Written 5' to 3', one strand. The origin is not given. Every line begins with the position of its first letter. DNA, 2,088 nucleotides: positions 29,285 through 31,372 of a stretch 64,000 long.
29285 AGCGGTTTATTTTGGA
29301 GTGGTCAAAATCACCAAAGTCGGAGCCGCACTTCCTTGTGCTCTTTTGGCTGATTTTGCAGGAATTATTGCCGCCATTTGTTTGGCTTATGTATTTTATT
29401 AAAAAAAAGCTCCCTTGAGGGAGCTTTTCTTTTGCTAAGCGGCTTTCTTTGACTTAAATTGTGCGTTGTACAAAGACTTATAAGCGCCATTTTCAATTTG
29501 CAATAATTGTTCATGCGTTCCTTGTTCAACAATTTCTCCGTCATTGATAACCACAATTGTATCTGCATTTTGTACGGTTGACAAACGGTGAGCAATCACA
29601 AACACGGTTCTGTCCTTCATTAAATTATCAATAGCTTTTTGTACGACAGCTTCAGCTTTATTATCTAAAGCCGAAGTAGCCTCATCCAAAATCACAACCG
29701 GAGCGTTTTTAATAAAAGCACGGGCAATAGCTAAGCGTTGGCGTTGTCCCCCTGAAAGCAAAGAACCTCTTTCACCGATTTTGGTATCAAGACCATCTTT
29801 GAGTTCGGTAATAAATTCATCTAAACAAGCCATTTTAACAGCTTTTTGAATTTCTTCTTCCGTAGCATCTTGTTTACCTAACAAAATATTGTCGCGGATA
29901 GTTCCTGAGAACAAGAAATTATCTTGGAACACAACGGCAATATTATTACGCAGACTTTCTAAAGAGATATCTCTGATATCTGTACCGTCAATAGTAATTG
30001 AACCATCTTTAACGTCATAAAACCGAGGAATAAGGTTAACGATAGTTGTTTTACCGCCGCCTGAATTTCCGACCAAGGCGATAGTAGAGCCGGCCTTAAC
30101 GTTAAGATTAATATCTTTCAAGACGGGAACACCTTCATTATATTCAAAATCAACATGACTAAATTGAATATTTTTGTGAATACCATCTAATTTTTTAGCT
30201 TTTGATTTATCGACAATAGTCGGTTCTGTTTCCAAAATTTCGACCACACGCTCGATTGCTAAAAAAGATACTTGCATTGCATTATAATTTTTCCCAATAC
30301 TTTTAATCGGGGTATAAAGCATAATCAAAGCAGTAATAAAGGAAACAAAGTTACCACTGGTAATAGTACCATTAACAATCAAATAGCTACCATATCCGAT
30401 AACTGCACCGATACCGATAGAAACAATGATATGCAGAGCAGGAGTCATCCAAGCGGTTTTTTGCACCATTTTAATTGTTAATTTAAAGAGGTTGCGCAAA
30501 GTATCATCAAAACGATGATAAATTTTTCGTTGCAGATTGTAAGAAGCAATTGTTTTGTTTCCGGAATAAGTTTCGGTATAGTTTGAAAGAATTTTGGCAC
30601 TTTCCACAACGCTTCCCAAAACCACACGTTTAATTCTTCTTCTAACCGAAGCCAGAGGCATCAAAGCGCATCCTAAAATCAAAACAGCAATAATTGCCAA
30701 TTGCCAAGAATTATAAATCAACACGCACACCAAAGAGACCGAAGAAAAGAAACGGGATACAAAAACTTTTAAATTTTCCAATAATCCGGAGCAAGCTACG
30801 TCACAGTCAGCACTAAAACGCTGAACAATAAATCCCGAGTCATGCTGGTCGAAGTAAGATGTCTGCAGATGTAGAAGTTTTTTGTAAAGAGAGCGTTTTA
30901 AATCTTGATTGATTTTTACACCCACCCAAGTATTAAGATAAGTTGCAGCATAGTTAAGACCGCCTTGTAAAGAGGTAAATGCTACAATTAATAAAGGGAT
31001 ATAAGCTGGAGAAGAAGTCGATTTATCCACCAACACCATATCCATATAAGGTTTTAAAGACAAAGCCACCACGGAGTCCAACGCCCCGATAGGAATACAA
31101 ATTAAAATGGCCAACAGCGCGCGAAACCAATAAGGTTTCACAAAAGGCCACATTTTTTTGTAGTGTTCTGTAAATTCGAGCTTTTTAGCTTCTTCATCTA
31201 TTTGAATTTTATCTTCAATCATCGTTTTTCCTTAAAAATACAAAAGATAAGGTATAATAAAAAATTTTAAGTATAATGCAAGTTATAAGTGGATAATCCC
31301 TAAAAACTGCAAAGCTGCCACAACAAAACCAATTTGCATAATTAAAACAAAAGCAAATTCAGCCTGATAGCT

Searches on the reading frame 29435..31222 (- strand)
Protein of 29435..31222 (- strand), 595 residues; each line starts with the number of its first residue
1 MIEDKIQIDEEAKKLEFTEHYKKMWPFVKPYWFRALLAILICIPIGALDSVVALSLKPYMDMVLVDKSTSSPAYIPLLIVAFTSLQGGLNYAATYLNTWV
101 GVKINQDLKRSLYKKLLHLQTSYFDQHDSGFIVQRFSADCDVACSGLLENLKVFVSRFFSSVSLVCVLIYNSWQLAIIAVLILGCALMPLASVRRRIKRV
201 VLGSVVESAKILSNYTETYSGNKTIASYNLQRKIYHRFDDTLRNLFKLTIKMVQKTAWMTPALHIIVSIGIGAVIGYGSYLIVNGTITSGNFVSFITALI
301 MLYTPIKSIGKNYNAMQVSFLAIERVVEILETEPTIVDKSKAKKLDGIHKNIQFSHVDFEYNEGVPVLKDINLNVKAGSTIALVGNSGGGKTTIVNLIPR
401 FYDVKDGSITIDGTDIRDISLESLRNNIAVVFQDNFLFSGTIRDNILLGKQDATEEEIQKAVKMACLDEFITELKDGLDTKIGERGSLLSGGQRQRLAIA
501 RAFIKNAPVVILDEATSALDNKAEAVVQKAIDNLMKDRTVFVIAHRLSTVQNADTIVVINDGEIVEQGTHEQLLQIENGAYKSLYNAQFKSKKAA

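Call 23: find_encoding_contigs(protein=window:29435-31222:-, flank=10000, max_places=1)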
Protein window:29435-31222:- (595 aa): 8 contigs read that carry it; 1 place shown.
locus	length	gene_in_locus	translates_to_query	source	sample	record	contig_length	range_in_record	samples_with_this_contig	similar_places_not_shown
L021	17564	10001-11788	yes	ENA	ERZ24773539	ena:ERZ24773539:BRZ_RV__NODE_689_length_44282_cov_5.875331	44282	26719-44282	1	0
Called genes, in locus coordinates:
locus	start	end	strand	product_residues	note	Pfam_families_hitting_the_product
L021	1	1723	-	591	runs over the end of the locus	PF13584:BatD, PF25607:DUF7939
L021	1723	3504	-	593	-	PF00092:VWA (weak), PF13519:VWA_2, PF12895:ANAPC3 (weak), PF13174:TPR_6 (faint), PF13176:TPR_7 (faint), PF13428:TPR_14 (faint), PF00515:TPR_1 (weak), PF07719:TPR_2, +1 more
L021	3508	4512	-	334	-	PF00092:VWA, PF13519:VWA_2, PF06707:DUF1194 (weak)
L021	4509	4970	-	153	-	PF14316:DUF4381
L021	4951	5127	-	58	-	-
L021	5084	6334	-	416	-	-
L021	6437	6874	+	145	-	PF02580:Tyr_Deacylase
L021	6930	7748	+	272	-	-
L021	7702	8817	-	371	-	-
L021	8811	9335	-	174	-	-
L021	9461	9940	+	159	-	PF06961:DUF1294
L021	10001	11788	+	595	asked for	PF00664:ABC_membrane, PF00005:ABC_tran, PF02463:SMC_N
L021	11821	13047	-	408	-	PF07670:Gate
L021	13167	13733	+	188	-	PF04011:LemA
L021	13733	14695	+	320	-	PF11335:DUF3137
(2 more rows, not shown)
